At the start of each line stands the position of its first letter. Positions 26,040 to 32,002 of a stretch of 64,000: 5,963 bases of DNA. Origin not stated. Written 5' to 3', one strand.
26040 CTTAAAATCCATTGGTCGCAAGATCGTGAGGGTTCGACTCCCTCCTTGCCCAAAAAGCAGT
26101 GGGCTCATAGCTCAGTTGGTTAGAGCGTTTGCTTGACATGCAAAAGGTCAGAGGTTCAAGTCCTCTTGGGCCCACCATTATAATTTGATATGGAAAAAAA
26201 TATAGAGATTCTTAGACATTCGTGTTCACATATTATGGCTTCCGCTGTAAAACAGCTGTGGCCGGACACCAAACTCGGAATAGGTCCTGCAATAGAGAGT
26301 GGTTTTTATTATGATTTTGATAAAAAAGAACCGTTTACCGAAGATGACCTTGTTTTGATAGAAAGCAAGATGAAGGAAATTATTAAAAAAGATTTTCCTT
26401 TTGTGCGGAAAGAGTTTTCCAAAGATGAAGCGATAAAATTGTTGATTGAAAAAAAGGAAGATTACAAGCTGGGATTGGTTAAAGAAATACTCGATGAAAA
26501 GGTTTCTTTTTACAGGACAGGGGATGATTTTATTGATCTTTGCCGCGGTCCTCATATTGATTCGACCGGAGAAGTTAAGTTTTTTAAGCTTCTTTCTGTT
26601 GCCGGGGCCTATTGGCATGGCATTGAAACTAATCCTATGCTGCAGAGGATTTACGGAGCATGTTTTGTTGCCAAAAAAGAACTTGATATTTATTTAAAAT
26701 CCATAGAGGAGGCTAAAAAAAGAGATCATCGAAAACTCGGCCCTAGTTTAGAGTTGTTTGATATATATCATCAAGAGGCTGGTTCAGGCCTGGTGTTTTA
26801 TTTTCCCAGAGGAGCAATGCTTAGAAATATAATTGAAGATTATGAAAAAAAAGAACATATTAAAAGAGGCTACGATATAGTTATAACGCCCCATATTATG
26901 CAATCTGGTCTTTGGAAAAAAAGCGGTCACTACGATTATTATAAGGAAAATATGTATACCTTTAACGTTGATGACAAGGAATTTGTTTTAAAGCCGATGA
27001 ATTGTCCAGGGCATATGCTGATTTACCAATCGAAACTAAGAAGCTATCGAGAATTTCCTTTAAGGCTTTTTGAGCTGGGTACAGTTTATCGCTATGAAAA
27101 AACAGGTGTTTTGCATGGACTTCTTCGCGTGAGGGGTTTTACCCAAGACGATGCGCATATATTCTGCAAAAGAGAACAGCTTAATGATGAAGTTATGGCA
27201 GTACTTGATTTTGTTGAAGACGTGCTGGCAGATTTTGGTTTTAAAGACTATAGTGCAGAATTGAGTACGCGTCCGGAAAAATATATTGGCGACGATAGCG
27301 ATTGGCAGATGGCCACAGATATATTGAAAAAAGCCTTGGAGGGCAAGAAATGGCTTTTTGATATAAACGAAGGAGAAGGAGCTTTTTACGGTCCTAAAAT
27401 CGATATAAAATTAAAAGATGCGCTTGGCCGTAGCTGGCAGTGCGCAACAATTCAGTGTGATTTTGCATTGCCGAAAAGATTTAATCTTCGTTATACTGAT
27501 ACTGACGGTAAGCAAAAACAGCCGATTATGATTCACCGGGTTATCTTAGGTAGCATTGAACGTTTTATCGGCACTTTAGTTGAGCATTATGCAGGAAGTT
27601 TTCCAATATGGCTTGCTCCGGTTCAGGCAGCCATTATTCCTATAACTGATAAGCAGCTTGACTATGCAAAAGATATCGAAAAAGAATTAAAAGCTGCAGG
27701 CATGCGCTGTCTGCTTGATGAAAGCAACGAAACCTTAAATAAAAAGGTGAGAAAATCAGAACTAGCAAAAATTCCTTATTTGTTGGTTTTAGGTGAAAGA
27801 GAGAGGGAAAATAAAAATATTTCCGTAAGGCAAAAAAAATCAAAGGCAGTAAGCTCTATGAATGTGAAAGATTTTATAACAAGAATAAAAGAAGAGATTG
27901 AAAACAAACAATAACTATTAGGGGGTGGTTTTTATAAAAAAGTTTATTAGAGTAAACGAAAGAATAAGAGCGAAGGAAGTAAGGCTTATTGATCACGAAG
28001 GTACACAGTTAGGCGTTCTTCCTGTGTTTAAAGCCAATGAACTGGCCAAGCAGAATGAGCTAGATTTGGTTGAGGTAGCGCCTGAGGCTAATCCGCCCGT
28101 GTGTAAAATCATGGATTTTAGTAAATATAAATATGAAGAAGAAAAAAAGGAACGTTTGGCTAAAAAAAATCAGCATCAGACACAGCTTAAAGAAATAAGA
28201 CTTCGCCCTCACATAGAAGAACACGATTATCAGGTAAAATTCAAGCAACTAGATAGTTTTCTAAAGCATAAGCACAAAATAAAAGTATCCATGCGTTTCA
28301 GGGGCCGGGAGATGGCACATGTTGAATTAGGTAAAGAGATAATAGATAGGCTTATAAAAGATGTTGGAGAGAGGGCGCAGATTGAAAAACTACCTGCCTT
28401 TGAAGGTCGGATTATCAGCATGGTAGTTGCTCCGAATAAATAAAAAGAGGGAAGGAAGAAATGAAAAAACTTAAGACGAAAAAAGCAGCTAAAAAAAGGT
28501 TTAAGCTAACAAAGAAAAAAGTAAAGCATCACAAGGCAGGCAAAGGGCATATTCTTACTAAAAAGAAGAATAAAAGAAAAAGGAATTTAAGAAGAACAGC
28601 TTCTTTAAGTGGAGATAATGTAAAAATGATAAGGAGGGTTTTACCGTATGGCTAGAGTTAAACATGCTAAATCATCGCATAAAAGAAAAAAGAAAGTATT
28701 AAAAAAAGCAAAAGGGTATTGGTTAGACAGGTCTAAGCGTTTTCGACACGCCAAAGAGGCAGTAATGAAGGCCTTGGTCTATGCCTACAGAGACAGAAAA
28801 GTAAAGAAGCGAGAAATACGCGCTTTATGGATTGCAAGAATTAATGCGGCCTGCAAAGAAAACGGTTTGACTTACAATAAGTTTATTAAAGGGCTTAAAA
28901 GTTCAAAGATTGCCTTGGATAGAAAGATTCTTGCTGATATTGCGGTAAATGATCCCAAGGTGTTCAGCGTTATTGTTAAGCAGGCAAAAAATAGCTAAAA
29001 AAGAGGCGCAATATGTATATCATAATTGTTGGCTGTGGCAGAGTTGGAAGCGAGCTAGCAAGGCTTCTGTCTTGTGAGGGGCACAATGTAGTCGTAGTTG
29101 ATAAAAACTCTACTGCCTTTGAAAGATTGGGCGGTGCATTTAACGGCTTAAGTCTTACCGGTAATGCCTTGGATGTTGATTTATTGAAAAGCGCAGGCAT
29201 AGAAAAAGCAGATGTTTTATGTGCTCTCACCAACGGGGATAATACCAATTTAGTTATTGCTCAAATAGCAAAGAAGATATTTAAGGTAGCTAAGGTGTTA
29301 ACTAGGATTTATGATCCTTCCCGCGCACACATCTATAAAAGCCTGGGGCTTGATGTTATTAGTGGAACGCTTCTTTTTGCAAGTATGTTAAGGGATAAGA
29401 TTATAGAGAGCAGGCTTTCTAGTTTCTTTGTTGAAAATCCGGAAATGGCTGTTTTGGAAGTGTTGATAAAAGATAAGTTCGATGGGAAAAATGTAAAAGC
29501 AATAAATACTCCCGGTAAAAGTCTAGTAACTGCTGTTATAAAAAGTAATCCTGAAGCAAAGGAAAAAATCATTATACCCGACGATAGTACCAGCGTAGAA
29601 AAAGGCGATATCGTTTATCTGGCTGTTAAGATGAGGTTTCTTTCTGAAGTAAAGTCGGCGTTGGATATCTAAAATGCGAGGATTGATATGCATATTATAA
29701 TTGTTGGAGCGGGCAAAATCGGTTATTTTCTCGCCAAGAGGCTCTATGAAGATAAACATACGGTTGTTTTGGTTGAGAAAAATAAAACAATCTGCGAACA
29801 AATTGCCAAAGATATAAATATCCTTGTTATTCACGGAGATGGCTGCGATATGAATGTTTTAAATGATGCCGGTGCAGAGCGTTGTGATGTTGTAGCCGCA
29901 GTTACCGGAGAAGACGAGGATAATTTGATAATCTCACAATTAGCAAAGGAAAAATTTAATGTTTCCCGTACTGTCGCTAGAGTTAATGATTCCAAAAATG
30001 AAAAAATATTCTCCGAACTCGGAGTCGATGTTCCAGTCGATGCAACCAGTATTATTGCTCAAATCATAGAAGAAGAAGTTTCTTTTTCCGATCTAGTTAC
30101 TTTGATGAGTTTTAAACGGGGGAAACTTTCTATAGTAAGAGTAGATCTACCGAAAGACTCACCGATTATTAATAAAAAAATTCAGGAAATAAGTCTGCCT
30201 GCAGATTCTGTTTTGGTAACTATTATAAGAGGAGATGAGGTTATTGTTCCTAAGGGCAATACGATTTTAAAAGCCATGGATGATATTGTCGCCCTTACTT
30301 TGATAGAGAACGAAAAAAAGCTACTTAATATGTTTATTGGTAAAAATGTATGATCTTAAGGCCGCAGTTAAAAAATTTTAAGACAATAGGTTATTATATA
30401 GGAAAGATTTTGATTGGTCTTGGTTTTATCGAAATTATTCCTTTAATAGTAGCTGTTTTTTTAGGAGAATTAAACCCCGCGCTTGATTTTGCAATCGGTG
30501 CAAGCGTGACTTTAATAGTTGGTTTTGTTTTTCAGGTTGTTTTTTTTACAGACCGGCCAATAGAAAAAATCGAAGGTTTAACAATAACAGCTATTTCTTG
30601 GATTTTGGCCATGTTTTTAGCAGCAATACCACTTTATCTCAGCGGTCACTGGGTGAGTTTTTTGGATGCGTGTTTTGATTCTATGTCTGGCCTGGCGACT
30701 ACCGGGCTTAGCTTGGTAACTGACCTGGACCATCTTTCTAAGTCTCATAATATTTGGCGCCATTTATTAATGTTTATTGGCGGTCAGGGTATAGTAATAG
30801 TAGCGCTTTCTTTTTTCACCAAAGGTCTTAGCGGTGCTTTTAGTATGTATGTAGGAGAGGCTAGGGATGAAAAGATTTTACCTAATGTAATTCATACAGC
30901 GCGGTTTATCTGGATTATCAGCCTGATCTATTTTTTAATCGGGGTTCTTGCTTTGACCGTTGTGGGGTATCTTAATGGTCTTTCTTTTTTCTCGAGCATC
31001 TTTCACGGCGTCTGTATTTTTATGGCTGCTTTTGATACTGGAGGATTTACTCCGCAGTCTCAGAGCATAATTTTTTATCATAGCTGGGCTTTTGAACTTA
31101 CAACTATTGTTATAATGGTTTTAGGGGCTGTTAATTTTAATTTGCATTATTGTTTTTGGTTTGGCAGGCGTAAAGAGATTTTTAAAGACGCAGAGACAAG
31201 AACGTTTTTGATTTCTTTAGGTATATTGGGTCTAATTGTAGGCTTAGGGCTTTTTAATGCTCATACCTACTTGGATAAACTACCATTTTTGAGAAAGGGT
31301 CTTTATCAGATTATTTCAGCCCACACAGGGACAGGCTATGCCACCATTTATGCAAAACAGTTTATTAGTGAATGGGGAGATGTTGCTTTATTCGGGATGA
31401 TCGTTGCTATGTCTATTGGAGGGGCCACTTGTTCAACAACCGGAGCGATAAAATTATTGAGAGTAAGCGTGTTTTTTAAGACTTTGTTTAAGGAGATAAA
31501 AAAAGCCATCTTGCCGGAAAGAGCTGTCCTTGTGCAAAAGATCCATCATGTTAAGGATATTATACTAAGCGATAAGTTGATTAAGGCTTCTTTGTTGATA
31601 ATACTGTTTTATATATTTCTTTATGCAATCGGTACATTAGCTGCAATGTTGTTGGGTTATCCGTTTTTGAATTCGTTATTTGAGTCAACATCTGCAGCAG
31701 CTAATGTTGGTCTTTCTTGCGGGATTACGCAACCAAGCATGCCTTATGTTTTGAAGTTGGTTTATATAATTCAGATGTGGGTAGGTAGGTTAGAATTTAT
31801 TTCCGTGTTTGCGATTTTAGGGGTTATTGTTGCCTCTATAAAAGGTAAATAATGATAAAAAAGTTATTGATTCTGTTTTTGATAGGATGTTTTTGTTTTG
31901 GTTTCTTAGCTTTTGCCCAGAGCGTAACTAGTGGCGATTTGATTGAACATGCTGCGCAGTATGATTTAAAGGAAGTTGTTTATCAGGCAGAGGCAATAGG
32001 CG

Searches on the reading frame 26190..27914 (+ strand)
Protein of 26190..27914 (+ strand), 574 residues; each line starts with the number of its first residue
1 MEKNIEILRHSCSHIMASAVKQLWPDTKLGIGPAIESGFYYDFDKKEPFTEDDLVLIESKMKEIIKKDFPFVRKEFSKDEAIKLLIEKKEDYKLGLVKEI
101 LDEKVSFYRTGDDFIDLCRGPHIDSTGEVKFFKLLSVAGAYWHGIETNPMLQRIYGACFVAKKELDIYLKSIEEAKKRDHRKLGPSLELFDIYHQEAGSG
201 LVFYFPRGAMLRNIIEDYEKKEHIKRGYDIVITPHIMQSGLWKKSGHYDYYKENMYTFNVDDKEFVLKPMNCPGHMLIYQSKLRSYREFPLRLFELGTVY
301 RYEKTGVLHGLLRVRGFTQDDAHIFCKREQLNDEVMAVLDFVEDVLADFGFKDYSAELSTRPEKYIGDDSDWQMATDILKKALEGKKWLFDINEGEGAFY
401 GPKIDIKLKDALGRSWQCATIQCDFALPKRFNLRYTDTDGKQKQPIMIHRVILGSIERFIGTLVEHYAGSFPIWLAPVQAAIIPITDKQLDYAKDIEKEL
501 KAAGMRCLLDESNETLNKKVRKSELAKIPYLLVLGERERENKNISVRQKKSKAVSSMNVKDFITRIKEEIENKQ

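Call 38: search_protein_families(library=pfam, proteins=[window:26190-27914:+], max_evalue=0.00001)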
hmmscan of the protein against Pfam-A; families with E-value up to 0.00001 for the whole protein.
window:26190-27914:+ (574 aa): 3 families
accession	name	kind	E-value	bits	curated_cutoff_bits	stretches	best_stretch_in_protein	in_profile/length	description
PF00587.30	tRNA-synt_2b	-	5.9e-49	167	29.3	1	256-467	1-179/179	tRNA synthetase class II core domain (G, H, P, S and T)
PF03129.25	HGTP_anticodon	-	1.8e-21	76.5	21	1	479-568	1-93/94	Anticodon binding domain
PF07973.19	tRNA_SAD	-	1.2e-14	54.4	24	1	105-155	1-44/44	Threonyl and Alanyl tRNA synthetase second additional domain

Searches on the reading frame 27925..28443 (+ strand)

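Call 38: search_protein_families(library=pfam, proteins=[window:27925-28443:+], max_evalue=0.00001)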
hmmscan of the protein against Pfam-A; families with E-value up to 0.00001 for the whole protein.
window:27925-28443:+ (172 aa): 2 families
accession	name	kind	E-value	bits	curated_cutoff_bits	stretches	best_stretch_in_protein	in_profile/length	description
PF00707.27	IF3_C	-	2.3e-32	111.2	34.8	1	87-171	2-86/86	Translation initiation factor IF-3, C-terminal domain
PF05198.21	IF3_N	-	9.9e-32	109.4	26.9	1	10-77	1-68/70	Translation initiation factor IF-3, N-terminal domain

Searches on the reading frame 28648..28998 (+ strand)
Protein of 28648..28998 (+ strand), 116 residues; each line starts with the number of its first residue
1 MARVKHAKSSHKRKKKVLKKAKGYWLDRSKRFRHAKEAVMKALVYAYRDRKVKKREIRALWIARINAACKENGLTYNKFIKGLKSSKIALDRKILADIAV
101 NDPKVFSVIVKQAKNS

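Call 38: search_protein_families(library=pfam, proteins=[window:28648-28998:+], max_evalue=0.00001)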
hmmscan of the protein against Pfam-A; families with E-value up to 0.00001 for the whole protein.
window:28648-28998:+ (116 aa): 1 family
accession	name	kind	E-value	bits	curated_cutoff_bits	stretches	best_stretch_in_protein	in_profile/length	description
PF00453.23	Ribosomal_L20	-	2.8e-43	146.8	30.8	1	3-107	1-105/107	Ribosomal protein L20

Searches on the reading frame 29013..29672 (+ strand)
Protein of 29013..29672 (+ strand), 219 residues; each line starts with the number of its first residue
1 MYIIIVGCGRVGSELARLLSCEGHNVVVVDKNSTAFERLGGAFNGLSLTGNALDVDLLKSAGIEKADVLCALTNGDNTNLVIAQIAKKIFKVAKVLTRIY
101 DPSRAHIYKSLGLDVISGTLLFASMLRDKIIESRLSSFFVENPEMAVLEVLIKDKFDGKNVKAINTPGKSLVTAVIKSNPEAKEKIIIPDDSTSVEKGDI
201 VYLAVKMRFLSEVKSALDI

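Call 38: search_protein_families(library=pfam, proteins=[window:29013-29672:+], max_evalue=0.00001)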
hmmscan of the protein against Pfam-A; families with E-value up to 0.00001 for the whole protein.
window:29013-29672:+ (219 aa): 2 families
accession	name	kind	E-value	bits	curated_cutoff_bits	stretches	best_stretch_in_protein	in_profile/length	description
PF02254.24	TrkA_N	-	2.7e-27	95.8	23.8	1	3-116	1-113/116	TrkA-N domain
PF03807.23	F420_oxidored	-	5.6e-06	27.3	21.6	0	3-40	2-41/94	NADP oxidoreductase coenzyme F420-dependent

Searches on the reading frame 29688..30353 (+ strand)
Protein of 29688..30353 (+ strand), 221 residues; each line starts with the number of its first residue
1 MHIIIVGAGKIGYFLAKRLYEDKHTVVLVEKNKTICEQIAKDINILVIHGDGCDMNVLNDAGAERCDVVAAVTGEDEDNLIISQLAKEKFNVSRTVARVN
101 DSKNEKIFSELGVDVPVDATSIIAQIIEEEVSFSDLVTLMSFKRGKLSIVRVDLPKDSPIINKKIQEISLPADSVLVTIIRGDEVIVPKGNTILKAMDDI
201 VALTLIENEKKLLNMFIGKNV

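Call 38: search_protein_families(library=pfam, proteins=[window:29688-30353:+], max_evalue=0.00001)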
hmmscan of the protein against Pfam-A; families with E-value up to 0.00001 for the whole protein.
window:29688-30353:+ (221 aa): 2 families
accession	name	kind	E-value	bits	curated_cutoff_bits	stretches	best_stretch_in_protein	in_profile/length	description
PF02254.24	TrkA_N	-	1.6e-30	106.2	23.8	1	3-115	1-112/116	TrkA-N domain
PF02080.26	TrkA_C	-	1.1e-11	44.8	27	1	149-216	1-70/71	TrkA-C domain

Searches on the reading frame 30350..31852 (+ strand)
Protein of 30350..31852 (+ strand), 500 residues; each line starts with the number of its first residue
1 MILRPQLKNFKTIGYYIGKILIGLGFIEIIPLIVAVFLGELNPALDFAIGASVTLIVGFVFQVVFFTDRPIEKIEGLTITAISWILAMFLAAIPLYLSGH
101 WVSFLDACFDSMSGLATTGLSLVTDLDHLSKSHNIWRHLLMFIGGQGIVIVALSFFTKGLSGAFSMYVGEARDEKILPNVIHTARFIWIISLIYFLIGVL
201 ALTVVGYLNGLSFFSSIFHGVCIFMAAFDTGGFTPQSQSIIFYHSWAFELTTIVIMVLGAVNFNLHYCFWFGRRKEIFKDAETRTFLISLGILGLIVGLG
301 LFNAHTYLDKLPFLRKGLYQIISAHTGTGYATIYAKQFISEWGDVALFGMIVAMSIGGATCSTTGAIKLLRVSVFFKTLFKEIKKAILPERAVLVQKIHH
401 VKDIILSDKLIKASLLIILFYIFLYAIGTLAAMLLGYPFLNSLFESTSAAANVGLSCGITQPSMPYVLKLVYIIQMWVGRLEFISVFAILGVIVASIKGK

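Call 38: search_protein_families(library=pfam, proteins=[window:30350-31852:+], max_evalue=0.00001)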
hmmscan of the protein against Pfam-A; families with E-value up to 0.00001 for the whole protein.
window:30350-31852:+ (500 aa): 1 family
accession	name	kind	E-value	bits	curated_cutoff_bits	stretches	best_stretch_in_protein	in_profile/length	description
PF02386.22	TrkH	-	9.4e-47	160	27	1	70-487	29-487/502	Cation transport protein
